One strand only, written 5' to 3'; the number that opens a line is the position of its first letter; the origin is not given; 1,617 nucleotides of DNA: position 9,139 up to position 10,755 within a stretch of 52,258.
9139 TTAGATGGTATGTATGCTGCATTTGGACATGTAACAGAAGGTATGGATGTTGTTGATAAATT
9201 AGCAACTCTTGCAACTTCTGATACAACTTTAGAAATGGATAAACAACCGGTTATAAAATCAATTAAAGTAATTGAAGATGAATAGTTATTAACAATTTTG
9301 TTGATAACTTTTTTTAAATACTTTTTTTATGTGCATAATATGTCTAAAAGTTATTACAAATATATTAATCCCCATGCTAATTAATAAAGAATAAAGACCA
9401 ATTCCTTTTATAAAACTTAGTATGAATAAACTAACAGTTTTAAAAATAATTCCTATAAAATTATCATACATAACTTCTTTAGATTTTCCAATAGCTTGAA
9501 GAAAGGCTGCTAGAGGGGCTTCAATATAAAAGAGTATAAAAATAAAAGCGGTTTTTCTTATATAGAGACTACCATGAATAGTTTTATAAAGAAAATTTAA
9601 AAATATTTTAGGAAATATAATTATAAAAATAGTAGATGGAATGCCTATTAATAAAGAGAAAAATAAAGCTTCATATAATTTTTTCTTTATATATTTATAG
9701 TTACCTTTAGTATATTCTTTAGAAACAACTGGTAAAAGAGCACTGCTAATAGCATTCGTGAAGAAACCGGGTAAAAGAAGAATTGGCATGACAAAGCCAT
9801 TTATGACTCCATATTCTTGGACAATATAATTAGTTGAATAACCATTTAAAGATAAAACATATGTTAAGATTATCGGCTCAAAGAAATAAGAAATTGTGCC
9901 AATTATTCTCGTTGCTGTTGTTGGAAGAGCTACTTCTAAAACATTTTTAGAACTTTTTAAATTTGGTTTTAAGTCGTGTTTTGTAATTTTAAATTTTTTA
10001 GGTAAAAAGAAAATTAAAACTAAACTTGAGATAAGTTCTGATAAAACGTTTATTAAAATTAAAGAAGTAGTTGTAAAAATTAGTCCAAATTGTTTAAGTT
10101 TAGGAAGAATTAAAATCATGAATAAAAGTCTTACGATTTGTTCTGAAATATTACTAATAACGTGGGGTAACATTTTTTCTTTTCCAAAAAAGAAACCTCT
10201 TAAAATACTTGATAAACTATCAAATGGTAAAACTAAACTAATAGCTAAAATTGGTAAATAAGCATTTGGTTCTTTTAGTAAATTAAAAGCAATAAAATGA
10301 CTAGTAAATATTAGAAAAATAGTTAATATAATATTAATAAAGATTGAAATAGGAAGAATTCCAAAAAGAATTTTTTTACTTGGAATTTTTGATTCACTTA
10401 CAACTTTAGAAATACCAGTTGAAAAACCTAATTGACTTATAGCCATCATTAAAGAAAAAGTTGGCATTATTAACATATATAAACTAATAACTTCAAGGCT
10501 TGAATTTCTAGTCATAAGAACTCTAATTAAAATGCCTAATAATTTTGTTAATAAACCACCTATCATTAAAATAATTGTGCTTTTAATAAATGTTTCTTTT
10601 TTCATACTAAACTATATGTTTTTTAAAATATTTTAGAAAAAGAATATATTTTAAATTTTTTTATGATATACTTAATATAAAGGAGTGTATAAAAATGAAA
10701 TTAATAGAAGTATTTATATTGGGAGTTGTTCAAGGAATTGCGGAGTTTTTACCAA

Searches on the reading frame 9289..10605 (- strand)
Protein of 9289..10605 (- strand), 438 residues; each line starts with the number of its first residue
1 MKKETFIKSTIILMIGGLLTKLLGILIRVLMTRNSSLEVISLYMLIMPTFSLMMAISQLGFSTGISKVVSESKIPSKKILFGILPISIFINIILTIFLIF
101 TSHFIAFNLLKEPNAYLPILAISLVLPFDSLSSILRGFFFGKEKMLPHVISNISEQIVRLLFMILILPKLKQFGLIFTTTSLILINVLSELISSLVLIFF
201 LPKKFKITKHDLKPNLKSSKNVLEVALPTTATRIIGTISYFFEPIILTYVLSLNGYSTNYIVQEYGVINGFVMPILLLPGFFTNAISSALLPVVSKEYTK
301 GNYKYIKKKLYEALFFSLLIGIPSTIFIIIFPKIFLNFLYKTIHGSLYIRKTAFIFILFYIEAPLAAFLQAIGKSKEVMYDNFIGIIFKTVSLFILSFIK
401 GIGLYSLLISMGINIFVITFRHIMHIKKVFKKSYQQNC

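Call 64: search_protein_families(library=pfam, proteins=[window:9289-10605:-], max_evalue=0.001)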
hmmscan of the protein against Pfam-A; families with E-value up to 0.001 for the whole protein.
window:9289-10605:- (438 aa): 3 families
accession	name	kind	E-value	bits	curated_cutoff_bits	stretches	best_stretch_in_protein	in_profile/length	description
PF01943.22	Polysacc_synt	-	4.8e-28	98.8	28.2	1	7-296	2-272/274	Polysaccharide biosynthesis protein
PF01554.23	MatE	-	1.4e-11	44.8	24.9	1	270-391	32-157/161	MatE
PF03023.19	MurJ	-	1.5e-06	27.5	27.4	1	277-359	244-327/451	Lipid II flippase MurJ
